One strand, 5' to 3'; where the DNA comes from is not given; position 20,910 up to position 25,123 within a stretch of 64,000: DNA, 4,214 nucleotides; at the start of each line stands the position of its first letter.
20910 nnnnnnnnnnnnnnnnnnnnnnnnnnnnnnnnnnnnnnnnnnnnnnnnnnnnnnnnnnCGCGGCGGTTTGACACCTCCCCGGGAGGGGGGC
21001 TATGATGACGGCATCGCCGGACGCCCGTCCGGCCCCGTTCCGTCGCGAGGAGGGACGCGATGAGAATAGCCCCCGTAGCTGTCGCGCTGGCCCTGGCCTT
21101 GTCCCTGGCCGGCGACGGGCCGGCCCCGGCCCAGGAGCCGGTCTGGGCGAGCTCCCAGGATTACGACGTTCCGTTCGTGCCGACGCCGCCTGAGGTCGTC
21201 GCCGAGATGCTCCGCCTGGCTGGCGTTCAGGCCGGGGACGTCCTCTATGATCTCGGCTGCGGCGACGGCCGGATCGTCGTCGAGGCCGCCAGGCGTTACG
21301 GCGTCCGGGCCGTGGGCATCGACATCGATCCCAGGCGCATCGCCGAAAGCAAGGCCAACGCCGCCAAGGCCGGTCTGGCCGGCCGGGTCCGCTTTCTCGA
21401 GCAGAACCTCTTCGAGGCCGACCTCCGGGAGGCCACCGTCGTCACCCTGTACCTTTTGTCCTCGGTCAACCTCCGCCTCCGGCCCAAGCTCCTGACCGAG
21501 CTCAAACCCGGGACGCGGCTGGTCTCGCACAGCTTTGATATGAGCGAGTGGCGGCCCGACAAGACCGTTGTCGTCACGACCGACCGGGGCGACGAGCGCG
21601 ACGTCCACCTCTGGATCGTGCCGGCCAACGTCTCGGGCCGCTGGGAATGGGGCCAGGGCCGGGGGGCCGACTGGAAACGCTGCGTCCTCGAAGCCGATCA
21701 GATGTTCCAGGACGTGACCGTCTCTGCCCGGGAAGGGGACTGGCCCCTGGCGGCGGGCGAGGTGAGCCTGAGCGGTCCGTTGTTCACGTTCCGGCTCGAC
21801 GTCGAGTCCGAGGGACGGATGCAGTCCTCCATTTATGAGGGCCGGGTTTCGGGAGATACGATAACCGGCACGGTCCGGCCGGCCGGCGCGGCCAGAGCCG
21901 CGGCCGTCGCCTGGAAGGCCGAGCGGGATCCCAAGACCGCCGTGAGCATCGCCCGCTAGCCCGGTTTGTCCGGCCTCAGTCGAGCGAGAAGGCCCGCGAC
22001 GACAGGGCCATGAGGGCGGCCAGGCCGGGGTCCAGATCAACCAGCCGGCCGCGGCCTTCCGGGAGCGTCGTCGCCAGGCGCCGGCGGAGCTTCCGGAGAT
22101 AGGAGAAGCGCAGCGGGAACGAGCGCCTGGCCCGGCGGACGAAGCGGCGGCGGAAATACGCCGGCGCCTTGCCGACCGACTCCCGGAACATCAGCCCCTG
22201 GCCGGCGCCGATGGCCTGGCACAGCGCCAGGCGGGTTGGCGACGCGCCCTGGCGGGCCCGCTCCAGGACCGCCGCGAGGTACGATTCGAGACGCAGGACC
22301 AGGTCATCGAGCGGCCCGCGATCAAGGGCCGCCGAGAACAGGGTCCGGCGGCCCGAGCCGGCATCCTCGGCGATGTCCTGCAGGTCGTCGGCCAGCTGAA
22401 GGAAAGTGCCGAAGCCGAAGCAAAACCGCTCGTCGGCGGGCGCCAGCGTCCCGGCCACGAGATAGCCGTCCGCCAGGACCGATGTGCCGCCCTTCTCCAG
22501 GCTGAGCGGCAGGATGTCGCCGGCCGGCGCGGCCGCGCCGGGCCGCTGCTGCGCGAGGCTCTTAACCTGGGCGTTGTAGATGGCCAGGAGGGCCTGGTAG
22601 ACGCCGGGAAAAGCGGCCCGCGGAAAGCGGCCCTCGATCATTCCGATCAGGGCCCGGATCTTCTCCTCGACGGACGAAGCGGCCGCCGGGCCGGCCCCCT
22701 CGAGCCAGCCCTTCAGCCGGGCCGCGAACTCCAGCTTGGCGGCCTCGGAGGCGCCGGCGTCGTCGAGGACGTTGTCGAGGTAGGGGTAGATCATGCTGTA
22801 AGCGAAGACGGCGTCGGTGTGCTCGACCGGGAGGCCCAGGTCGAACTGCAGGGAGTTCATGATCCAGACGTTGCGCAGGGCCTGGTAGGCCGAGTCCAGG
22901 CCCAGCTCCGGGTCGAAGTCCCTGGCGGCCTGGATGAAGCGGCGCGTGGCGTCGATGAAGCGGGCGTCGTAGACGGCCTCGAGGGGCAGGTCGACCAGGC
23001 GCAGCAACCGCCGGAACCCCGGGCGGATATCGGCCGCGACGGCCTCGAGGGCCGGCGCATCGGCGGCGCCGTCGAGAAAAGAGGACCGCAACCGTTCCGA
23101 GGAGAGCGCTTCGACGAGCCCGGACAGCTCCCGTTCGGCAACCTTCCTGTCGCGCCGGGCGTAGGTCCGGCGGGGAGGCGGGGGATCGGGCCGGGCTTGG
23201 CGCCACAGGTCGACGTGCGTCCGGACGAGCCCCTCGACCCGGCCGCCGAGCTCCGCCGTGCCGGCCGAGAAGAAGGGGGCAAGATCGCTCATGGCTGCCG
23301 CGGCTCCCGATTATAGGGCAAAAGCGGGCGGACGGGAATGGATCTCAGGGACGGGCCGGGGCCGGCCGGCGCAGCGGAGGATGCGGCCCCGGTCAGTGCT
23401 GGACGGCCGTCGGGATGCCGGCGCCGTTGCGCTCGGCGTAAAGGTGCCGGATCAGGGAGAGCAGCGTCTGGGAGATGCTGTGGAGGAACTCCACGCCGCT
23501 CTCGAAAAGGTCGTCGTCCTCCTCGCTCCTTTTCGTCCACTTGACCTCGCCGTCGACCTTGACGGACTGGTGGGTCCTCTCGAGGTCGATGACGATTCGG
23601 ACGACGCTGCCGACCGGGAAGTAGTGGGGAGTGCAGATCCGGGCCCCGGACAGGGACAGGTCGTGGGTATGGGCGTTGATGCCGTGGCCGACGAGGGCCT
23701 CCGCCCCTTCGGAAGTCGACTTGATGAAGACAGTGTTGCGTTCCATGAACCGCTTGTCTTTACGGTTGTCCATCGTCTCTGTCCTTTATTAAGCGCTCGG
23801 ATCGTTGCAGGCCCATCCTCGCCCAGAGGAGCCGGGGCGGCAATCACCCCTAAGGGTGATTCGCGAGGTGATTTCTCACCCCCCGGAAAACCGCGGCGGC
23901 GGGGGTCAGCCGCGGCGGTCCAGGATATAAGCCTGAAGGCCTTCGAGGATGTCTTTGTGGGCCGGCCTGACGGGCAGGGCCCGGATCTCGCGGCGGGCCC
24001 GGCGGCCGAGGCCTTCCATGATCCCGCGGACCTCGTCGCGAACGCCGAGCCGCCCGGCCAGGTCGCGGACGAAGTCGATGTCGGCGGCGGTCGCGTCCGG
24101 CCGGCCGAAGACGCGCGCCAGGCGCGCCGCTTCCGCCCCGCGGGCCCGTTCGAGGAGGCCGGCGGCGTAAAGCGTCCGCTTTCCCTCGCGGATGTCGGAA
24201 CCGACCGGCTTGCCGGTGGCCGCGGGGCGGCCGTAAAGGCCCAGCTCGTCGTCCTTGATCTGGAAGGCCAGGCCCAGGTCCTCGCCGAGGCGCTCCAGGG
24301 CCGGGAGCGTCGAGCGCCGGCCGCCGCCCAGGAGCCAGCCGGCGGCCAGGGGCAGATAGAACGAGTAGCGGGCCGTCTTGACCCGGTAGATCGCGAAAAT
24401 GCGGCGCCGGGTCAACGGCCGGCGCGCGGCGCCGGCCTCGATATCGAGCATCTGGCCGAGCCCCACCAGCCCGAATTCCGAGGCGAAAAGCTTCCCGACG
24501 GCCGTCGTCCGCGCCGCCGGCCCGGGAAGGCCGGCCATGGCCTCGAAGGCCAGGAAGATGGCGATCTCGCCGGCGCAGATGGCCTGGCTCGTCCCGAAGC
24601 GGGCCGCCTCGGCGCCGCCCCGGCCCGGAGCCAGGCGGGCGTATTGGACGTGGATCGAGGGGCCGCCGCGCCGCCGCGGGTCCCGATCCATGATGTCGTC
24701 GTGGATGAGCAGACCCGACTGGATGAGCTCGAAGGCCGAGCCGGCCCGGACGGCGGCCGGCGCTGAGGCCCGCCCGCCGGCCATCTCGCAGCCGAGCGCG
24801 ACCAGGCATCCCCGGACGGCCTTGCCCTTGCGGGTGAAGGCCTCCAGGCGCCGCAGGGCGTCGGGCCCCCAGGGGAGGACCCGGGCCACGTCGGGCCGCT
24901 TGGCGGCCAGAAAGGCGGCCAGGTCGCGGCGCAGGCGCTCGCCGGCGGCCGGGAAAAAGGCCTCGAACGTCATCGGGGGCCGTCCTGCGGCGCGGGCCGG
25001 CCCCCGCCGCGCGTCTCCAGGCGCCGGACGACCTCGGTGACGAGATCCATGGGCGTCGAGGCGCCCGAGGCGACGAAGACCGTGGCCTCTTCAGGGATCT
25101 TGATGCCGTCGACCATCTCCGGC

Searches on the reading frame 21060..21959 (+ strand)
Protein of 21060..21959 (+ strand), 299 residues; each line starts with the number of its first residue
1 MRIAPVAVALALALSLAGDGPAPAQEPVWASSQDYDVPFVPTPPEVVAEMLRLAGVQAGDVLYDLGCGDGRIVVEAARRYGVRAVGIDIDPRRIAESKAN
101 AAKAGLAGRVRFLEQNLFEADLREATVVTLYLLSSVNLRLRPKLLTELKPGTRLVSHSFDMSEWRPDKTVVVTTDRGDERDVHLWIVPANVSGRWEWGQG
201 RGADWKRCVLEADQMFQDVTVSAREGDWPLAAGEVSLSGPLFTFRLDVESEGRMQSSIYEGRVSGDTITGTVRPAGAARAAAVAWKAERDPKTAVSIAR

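Call 71: search_protein_families(library=pfam, proteins=[window:21060-21959:+], max_evalue=0.00001)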
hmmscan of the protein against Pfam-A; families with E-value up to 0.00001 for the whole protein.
window:21060-21959:+ (299 aa): 6 families
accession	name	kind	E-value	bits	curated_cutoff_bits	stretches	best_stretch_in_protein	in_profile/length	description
PF13847.12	Methyltransf_31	-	4.4e-11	43.1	27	1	59-160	4-113/145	Methyltransferase domain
PF13649.12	Methyltransf_25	-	2.6e-10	41.3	27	1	64-145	3-86/97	Methyltransferase domain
PF02353.26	CMAS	-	1.3e-08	35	27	1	50-134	54-138/273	Mycolic acid cyclopropane synthetase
PF01170.24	UPF0020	-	3.4e-07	30.6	22.3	1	48-117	18-112/197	RMKL-like, methyltransferase domain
PF08241.18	Methyltransf_11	-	7.6e-07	30.1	21.2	1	64-128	2-62/95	Methyltransferase domain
PF06325.19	PrmA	-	5e-06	26.7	22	1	56-155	159-257/296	Ribosomal protein L11 methyltransferase (PrmA)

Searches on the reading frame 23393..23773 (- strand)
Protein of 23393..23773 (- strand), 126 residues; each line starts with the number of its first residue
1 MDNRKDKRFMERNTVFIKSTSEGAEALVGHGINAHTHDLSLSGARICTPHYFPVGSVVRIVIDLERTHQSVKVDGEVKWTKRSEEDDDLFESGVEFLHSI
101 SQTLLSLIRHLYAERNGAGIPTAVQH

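Call 72: search_protein_families(library=pfam, proteins=[window:23393-23773:-], max_evalue=0.00001)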
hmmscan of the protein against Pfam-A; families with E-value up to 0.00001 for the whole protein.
window:23393-23773:- (126 aa): 1 family
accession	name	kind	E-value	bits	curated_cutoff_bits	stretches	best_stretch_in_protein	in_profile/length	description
PF07238.19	PilZ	-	5.8e-15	55.9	22.5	1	3-112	2-100/102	PilZ domain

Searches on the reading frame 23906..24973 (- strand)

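Call 72: search_protein_families(library=pfam, proteins=[window:23906-24973:-], max_evalue=0.00001)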
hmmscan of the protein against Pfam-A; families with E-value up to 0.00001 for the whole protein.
window:23906-24973:- (355 aa): 1 family
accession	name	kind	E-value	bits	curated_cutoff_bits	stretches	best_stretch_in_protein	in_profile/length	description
PF00348.22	polyprenyl_synt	-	1.2e-47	162.6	27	1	46-300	12-245/251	Polyprenyl synthetase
